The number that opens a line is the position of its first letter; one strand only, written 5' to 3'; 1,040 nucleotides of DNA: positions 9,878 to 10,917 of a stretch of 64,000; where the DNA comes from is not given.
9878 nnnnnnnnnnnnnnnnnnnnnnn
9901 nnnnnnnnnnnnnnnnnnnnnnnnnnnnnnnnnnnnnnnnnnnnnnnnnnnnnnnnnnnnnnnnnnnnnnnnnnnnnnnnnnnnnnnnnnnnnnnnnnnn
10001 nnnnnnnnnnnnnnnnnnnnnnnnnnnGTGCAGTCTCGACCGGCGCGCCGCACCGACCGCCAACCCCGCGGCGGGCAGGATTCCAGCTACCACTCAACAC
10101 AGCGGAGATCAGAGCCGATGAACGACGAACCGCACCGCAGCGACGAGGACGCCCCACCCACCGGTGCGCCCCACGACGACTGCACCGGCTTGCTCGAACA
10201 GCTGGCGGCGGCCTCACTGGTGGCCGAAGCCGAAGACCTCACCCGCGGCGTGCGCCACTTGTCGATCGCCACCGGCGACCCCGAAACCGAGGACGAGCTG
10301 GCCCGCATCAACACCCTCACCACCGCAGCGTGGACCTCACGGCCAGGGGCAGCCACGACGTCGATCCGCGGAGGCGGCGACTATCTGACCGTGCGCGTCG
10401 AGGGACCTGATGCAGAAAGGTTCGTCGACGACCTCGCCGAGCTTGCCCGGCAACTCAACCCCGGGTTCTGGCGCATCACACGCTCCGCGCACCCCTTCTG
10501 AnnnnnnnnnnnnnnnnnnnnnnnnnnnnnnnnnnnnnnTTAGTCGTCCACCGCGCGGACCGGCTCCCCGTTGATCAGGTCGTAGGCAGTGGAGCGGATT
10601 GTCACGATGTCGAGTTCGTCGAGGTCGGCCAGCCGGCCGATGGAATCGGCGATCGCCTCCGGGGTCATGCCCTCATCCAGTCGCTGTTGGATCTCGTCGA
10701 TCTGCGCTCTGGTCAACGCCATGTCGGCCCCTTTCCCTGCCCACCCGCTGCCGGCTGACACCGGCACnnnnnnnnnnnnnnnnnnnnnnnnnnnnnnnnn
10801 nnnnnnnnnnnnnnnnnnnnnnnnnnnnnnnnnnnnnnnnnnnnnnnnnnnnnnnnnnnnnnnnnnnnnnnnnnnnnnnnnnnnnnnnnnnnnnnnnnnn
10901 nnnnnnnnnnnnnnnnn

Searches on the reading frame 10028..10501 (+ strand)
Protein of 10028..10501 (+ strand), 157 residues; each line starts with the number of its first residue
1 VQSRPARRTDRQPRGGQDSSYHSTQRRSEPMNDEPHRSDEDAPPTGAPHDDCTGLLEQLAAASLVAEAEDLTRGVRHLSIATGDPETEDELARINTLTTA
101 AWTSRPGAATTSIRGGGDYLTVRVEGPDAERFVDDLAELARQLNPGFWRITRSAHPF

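Call 3: search_protein_families(library=pfam, proteins=[window:10028-10501:+], max_evalue=0.1)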
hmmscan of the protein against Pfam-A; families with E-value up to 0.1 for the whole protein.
window:10028-10501:+ (157 aa): 1 family
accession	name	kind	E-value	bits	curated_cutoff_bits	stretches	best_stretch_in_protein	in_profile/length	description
PF00381.24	PTS-HPr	-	0.021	15.3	23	1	117-140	56-79/81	PTS HPr component phosphorylation site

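Call 6: search_protein_families(library=ncbifam, proteins=[window:10028-10501:+], max_evalue=0.1)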
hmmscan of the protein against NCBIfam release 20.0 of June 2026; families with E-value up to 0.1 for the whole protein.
window:10028-10501:+ (157 aa): 0 families

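Call 39: search_protein_families(library=padloc, proteins=[window:10028-10501:+], max_evalue=0.01)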
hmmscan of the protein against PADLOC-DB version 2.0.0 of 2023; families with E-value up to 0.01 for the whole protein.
window:10028-10501:+ (157 aa): 0 families

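Call 40: search_protein_families(library=phrogs, proteins=[window:10028-10501:+], max_evalue=0.01)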
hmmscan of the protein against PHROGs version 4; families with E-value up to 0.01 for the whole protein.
window:10028-10501:+ (157 aa): 0 families

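Call 59: search_protein_families(library=pfam, proteins=[window:10028-10501:+], max_evalue=0.1)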
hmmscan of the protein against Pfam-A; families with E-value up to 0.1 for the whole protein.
window:10028-10501:+ (157 aa): 1 family
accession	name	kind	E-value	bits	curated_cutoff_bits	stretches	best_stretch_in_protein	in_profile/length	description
PF00381.24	PTS-HPr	-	0.021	15.3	23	1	117-140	56-79/81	PTS HPr component phosphorylation site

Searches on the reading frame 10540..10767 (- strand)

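Call 39: search_protein_families(library=padloc, proteins=[window:10540-10767:-], max_evalue=0.01)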
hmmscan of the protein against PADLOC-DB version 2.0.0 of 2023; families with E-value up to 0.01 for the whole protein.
window:10540-10767:- (75 aa): 1 family
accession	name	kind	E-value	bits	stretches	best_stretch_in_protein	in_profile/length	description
PDLC00510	JetC1|JetC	-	0.0044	12.9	1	14-51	730-768/1093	DUF3584 domain; MukB-like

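Call 40: search_protein_families(library=phrogs, proteins=[window:10540-10767:-], max_evalue=0.01)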
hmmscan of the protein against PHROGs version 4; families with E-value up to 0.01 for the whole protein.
window:10540-10767:- (75 aa): 1 family
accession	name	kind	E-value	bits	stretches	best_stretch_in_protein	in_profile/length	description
phrog_664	-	DNA, RNA and nucleotide metabolism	0.0018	19.1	1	5-45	74-112/210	DNA binding protein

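Call 52: search_protein_families(library=pfam, proteins=[window:10540-10767:-], max_evalue=1)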
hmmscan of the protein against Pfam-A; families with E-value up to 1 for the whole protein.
window:10540-10767:- (75 aa): 3 families
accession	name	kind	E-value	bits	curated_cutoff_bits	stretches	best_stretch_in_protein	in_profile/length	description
PF21776.2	TetR_C_44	-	0.031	14.8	24.4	1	23-72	8-58/131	TetR/AcrR family transcriptional repressors, C-terminal domain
PF02796.21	HTH_7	-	0.1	13.2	23.8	1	18-41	6-29/45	Helix-turn-helix domain of resolvase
PF13936.12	HTH_38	-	0.19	11.9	27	1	18-45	5-32/44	Helix-turn-helix domain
